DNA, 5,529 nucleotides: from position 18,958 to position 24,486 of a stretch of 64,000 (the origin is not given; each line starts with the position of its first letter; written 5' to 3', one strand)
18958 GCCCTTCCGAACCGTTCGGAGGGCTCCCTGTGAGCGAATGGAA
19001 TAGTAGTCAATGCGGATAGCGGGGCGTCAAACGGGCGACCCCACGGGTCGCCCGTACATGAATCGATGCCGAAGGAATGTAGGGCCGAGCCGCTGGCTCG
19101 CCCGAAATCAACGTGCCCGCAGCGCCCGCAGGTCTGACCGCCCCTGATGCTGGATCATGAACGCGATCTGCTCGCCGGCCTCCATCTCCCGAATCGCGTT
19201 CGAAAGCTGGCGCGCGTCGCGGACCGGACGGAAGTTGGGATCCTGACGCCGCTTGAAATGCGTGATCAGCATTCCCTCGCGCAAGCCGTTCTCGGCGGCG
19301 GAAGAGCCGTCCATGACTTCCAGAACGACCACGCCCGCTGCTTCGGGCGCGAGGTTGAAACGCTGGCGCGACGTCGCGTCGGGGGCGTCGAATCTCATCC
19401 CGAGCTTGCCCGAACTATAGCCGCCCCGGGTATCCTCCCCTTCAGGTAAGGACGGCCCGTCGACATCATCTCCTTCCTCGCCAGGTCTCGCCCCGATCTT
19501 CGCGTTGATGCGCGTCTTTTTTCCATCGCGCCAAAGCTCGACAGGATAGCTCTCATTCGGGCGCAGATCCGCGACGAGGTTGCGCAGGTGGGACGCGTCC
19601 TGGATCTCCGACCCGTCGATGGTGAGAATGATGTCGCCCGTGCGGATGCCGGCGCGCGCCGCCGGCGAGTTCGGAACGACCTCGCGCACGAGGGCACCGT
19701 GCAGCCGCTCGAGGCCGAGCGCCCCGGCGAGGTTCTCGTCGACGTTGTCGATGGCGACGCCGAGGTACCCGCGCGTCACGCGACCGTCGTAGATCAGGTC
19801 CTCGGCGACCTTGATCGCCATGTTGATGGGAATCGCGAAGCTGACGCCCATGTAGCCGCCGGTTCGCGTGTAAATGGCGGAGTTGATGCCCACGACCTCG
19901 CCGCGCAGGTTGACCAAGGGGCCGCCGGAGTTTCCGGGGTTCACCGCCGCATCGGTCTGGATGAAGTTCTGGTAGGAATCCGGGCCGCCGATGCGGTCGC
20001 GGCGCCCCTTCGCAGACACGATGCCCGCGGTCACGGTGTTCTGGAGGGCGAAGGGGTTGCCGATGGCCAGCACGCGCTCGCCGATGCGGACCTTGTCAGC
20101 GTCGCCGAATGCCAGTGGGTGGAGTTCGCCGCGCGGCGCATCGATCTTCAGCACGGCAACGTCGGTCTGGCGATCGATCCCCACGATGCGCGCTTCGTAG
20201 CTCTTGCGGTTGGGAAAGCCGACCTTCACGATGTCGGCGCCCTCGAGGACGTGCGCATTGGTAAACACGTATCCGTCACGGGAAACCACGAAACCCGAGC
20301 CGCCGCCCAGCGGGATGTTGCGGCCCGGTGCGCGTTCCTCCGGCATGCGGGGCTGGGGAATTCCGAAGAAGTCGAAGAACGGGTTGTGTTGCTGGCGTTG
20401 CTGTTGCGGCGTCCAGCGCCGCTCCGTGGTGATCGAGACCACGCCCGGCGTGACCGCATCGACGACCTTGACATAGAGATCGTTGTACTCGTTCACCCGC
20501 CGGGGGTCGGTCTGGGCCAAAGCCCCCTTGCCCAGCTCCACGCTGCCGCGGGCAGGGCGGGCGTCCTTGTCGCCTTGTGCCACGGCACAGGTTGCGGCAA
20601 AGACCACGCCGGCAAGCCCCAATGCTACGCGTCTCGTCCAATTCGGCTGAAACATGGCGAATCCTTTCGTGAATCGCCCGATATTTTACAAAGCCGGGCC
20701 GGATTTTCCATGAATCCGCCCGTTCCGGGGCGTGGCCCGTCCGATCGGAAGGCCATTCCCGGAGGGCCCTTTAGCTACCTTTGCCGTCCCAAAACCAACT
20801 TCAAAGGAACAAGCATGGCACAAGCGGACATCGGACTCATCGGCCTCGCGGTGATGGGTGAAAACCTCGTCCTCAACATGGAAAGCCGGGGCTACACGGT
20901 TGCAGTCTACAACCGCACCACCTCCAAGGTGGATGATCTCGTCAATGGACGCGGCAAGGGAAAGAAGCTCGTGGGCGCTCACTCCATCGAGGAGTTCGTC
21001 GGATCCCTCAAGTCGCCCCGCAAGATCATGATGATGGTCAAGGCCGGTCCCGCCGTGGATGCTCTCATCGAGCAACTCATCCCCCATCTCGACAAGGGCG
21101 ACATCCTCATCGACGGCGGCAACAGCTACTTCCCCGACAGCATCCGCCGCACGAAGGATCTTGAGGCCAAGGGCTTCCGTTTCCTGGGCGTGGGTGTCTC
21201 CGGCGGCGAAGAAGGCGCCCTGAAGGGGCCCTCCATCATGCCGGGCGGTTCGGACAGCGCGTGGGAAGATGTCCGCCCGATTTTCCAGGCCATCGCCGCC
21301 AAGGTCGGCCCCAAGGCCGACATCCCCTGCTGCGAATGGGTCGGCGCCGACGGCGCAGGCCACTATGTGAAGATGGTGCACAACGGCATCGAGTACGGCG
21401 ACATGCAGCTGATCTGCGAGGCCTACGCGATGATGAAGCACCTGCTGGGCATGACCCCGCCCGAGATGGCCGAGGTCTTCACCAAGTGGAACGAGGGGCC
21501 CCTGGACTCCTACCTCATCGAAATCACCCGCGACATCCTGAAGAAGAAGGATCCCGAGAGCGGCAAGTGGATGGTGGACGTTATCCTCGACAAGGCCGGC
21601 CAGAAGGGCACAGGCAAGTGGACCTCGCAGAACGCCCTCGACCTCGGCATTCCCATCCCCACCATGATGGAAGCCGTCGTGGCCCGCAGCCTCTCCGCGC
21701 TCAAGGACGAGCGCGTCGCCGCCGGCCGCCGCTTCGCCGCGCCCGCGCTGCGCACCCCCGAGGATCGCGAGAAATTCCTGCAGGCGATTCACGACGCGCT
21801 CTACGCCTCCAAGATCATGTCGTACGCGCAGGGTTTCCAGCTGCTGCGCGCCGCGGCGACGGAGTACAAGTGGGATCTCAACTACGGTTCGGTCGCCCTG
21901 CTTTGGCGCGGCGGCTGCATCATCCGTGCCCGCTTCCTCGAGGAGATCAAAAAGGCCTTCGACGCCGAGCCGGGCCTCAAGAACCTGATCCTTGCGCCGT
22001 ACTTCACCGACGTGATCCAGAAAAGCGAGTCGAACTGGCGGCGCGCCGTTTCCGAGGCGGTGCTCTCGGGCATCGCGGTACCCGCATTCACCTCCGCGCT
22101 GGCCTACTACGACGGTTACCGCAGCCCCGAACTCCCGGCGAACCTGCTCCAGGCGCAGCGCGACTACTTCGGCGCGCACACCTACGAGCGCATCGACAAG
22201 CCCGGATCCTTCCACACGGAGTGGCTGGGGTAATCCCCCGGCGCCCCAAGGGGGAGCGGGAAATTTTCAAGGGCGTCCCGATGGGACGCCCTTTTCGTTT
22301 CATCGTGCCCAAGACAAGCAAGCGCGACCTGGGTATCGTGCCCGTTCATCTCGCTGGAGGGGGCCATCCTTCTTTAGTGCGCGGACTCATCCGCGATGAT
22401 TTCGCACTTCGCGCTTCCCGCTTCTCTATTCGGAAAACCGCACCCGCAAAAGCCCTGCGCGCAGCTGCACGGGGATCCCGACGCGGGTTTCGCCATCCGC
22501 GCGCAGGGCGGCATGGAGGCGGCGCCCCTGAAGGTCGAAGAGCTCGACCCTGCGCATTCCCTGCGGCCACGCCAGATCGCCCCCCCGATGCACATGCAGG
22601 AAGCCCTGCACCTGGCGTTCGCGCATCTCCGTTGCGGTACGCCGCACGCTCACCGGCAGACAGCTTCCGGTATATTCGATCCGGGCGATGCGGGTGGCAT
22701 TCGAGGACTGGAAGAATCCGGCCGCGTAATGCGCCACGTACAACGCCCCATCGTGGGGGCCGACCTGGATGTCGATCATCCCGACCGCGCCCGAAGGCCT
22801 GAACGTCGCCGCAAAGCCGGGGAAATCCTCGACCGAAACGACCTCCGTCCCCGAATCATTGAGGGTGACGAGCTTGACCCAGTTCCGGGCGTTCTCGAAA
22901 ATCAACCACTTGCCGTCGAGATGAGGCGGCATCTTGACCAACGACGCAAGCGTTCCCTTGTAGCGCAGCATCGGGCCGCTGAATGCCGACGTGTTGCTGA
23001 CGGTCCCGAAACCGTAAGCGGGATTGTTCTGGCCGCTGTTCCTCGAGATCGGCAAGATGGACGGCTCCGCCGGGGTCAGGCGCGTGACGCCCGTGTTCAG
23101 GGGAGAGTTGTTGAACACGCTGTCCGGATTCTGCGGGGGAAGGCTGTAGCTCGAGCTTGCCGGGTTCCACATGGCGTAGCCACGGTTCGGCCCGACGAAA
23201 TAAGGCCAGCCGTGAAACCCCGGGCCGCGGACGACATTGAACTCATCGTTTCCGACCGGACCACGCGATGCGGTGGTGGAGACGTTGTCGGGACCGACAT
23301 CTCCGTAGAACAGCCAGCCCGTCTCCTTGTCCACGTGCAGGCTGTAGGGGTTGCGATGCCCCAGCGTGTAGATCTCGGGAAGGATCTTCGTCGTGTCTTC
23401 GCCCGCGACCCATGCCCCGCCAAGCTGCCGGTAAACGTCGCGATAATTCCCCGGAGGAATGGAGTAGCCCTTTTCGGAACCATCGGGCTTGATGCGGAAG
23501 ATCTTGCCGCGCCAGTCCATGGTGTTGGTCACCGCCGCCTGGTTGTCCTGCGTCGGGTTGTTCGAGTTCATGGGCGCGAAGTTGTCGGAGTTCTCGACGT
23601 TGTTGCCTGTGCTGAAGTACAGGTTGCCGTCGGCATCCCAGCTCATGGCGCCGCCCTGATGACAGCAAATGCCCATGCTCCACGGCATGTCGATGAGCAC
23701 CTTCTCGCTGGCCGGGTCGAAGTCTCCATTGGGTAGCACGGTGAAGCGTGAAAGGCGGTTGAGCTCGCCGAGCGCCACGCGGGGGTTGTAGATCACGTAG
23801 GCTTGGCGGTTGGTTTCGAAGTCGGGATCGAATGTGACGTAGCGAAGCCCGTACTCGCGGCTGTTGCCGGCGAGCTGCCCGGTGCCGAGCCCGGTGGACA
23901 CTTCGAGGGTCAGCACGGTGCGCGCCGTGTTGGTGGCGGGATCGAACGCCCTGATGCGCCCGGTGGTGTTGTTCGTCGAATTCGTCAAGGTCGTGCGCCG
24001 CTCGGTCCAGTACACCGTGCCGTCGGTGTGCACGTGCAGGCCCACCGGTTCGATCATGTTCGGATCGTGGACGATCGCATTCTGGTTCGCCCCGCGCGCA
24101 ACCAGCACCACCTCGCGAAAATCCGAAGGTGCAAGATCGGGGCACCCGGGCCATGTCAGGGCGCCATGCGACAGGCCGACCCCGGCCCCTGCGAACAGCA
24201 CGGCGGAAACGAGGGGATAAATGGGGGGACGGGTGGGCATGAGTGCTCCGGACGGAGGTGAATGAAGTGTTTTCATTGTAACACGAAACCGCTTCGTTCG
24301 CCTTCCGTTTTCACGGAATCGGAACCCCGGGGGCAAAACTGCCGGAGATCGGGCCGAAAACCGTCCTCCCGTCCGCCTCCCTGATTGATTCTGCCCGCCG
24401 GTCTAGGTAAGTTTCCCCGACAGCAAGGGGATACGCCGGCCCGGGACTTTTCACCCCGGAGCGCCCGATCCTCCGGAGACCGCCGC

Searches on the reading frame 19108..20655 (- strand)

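Call 16: search_protein_families(library=pfam, proteins=[window:19108-20655:-], max_evalue=0.001)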
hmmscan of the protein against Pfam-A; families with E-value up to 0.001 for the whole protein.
window:19108-20655:- (515 aa): 6 families
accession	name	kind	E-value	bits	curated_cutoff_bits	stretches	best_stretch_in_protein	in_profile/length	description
PF13365.12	Trypsin_2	-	1.6e-36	126.7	27.6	1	119-257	1-144/144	Trypsin-like peptidase domain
PF13180.12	PDZ_2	-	8.9e-21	74.4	27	1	296-386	1-79/80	PDZ domain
PF00089.32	Trypsin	-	1.9e-20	74.1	20.6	1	120-280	28-216/220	Trypsin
PF17820.7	PDZ_6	-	6.8e-15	55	27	1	323-375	2-53/54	PDZ domain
PF00595.29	PDZ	-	3.7e-14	53.3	23.2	1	293-359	7-65/81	PDZ domain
PF10459.15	Peptidase_S46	-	3.8e-05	23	22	0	116-136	46-66/698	Peptidase S46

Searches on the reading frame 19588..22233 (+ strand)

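Call 16: search_protein_families(library=pfam, proteins=[window:19588-22233:+], max_evalue=0.001)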
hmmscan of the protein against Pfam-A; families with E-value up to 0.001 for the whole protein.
window:19588-22233:+ (881 aa): 2 families
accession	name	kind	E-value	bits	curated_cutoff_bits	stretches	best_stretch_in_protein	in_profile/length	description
PF00393.24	6PGD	-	8.3e-133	442.7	27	1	591-879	1-290/290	6-phosphogluconate dehydrogenase, C-terminal domain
PF03446.21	NAD_binding_2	-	2.9e-52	177.4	21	1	414-573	1-156/161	NAD binding domain of 6-phosphogluconate dehydrogenase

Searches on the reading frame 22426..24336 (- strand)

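Call 16: search_protein_families(library=pfam, proteins=[window:22426-24336:-], max_evalue=0.001)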
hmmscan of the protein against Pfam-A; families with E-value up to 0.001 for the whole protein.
window:22426-24336:- (636 aa): 1 family
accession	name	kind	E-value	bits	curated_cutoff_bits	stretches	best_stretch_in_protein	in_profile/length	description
PF07995.17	GSDH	-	8.9e-22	78.2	25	1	97-380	4-222/332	Glucose / Sorbosone dehydrogenase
